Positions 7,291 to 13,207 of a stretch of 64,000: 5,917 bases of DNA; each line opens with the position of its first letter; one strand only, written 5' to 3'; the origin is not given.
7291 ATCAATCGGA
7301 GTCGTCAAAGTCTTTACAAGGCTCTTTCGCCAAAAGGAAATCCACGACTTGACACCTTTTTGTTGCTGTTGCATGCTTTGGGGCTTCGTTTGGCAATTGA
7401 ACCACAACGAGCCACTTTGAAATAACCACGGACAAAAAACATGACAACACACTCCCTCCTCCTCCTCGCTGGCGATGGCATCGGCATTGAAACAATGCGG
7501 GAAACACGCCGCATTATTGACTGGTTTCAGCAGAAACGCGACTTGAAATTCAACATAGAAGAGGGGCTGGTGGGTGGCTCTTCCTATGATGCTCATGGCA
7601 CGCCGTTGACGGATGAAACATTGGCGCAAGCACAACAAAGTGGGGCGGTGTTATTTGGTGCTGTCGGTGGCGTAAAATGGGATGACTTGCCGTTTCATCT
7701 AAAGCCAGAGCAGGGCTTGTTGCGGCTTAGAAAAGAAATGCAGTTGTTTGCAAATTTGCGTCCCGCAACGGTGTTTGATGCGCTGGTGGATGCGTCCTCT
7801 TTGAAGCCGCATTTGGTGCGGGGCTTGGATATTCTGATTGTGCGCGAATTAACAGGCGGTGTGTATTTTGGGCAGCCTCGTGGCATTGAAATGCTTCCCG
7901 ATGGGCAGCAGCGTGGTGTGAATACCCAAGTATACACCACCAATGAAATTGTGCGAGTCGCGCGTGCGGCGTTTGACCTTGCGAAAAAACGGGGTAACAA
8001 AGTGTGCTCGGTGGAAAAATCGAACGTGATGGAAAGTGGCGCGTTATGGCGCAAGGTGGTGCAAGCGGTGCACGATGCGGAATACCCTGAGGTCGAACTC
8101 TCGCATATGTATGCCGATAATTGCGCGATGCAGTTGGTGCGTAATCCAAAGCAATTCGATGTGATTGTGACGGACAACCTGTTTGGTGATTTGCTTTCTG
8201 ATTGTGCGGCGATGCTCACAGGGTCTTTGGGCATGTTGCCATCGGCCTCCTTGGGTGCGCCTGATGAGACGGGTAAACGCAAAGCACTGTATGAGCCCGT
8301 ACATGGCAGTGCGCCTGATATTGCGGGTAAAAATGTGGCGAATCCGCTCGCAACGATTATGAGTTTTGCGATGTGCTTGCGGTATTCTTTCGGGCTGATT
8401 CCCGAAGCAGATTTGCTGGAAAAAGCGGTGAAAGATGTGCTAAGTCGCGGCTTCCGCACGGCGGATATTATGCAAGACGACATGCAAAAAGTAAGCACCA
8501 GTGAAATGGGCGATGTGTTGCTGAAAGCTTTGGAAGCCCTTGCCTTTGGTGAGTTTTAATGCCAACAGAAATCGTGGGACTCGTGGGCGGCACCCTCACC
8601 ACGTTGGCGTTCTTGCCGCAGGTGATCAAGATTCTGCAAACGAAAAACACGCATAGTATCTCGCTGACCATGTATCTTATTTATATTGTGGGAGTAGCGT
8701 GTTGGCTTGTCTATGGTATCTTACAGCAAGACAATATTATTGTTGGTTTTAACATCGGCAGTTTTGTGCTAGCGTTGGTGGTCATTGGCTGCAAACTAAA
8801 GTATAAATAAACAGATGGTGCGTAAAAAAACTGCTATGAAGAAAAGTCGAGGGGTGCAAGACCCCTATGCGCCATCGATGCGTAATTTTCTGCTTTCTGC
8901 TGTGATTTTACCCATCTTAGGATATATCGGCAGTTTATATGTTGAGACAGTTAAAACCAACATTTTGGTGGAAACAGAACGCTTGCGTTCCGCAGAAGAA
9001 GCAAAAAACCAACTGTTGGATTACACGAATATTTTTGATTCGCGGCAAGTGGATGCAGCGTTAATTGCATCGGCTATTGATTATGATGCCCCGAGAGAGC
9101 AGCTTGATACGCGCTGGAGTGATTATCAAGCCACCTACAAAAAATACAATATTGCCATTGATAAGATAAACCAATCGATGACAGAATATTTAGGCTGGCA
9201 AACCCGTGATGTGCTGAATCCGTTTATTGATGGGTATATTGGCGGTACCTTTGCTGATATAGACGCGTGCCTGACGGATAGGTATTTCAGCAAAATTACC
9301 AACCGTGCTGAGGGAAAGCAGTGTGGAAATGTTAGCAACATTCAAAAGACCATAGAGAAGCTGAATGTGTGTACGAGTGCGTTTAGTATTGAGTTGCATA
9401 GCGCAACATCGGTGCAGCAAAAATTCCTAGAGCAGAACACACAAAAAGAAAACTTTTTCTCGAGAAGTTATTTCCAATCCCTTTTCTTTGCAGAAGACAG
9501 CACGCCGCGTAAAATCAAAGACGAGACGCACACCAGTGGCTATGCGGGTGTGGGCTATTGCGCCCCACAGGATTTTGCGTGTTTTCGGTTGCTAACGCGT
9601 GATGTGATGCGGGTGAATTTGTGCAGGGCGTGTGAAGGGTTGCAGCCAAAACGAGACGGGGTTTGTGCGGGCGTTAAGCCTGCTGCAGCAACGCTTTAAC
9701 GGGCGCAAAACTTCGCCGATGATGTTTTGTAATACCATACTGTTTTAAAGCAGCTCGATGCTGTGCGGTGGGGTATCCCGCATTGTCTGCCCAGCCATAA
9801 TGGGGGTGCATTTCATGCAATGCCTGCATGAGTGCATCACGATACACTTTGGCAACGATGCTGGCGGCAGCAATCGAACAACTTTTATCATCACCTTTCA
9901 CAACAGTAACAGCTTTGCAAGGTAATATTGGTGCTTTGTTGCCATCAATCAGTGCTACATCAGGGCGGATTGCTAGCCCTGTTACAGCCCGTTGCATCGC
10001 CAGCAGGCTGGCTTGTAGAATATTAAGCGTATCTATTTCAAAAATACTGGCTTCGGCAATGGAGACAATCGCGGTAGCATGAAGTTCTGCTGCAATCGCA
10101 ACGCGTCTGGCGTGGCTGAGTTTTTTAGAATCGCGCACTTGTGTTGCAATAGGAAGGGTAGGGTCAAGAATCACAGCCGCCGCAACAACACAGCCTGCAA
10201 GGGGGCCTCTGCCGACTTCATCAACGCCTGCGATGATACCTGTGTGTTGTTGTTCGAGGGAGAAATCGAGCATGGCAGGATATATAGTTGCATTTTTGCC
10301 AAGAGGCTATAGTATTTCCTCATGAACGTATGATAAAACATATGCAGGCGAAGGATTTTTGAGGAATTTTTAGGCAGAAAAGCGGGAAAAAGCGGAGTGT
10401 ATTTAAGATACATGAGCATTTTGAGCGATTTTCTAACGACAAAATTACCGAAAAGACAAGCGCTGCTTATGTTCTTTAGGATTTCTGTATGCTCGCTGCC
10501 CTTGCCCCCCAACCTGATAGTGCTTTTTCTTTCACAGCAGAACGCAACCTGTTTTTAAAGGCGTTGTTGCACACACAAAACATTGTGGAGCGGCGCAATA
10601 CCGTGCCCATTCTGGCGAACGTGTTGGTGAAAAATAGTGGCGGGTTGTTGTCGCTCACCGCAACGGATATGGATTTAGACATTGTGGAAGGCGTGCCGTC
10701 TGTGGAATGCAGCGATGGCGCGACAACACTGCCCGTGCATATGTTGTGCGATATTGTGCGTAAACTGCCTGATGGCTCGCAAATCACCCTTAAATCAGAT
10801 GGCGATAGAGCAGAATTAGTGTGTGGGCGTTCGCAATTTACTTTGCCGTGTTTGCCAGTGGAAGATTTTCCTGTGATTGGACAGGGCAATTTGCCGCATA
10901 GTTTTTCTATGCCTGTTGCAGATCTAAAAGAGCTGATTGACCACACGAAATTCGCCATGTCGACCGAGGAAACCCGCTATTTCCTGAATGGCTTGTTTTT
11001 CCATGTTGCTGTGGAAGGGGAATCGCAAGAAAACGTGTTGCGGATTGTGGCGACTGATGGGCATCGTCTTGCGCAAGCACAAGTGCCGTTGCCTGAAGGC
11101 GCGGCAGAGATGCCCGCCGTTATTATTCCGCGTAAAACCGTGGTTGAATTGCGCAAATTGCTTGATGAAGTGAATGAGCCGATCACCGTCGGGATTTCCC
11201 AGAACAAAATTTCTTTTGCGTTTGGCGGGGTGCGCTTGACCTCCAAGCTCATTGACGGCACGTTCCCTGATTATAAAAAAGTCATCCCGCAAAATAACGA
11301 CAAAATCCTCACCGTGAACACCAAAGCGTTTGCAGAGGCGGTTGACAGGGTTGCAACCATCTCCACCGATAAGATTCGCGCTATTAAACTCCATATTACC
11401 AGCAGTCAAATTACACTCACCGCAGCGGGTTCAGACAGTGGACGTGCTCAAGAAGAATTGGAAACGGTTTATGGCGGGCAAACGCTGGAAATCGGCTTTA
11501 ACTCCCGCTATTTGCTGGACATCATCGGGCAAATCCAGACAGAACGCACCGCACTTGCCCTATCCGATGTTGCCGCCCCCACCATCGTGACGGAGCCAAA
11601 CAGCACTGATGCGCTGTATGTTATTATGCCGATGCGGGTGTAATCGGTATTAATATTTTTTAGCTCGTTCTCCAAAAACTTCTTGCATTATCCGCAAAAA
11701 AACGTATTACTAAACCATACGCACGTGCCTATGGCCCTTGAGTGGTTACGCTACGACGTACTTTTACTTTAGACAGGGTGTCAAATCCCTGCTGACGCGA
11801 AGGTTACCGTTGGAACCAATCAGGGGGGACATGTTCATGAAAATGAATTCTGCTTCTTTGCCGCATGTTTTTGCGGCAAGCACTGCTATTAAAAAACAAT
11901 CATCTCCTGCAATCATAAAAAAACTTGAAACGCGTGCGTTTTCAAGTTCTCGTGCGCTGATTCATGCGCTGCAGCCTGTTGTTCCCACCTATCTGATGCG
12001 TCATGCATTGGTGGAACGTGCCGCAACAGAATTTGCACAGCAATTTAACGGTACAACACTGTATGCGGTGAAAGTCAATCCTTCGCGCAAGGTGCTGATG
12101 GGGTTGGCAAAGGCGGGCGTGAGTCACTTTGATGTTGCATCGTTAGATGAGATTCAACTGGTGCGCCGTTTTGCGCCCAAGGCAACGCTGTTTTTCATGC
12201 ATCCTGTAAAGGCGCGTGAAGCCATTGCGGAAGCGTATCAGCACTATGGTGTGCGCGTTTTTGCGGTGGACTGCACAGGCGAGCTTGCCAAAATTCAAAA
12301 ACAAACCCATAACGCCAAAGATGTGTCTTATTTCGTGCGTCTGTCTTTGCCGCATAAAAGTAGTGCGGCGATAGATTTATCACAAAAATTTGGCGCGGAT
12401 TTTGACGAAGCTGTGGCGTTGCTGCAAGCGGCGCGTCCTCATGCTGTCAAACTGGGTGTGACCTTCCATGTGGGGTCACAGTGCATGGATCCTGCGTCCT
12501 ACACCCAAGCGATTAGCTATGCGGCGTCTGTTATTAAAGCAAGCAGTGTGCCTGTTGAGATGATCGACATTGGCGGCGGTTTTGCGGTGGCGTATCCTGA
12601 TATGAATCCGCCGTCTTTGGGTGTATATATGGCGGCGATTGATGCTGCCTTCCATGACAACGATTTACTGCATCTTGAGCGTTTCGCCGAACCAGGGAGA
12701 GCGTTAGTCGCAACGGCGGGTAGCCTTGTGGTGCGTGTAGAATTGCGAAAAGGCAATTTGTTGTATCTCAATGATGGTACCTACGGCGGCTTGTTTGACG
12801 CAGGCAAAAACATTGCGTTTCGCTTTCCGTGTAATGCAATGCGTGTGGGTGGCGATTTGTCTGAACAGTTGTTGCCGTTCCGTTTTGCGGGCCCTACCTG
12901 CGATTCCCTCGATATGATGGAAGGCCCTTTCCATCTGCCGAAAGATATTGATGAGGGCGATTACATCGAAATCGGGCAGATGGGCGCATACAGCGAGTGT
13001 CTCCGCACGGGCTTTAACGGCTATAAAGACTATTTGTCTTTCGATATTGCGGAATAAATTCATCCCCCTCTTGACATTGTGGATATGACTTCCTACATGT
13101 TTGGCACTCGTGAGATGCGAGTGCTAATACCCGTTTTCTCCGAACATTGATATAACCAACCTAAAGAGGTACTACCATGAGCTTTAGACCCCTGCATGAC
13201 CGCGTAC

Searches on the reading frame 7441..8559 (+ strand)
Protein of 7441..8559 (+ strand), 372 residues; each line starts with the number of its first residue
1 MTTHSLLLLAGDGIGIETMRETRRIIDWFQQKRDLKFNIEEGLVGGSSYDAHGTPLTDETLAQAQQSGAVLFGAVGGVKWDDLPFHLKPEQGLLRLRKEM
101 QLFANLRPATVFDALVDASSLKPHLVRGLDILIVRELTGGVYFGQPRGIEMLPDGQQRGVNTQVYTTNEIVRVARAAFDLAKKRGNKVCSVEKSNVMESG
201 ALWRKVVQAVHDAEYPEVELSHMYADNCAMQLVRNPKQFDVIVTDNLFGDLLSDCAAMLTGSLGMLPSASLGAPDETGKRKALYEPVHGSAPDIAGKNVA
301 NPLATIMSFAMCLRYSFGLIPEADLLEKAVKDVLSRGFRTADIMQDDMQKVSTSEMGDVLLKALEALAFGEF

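Call 44: search_protein_families(library=pfam, proteins=[window:7441-8559:+], max_evalue=0.0001)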
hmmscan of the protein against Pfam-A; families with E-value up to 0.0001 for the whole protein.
window:7441-8559:+ (372 aa): 1 family
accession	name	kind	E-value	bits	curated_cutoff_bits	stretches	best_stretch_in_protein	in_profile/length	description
PF00180.25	Iso_dh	-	8.7e-135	449.9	27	1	7-359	3-347/348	Isocitrate/isopropylmalate dehydrogenase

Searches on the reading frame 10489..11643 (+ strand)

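Call 44: search_protein_families(library=pfam, proteins=[window:10489-11643:+], max_evalue=0.0001)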
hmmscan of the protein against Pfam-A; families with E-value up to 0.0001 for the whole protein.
window:10489-11643:+ (384 aa): 3 families
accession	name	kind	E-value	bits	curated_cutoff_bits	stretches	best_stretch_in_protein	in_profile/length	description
PF02767.21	DNA_pol3_beta_2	-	1e-36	126.1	27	1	142-261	3-116/116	DNA polymerase III beta subunit, central domain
PF00712.24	DNA_pol3_beta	-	5e-36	123.9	24.4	1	14-130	2-119/120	DNA polymerase III beta subunit, N-terminal domain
PF02768.20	DNA_pol3_beta_3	-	3.3e-33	114.5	27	1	263-383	1-121/121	DNA polymerase III beta subunit, C-terminal domain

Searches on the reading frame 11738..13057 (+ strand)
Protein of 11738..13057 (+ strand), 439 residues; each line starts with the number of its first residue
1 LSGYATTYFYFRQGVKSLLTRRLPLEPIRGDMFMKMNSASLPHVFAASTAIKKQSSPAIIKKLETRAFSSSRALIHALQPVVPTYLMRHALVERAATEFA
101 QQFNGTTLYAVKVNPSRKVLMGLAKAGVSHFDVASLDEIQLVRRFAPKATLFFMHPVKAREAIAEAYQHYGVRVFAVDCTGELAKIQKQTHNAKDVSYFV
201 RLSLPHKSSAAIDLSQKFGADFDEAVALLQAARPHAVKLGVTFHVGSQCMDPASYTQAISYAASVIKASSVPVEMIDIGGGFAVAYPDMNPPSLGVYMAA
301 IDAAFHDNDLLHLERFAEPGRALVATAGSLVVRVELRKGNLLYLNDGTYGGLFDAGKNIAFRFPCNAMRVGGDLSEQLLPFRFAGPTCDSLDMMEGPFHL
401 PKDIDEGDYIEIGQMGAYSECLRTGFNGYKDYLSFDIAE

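Call 44: search_protein_families(library=pfam, proteins=[window:11738-13057:+], max_evalue=0.0001)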
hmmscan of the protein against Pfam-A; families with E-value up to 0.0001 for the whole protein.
window:11738-13057:+ (439 aa): 3 families
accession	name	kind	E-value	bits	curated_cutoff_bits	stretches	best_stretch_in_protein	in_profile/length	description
PF02784.22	Orn_Arg_deC_N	-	1.8e-40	139.3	23.4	1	92-325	4-247/247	Pyridoxal-dependent decarboxylase, pyridoxal binding domain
PF00278.28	Orn_DAP_Arg_deC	-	8.5e-10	39.2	23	1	282-416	5-95/95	Pyridoxal-dependent decarboxylase, C-terminal sheet domain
PF01168.26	Ala_racemase_N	-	4.5e-05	23.7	24.1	1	117-258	37-169/220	Alanine racemase, N-terminal domain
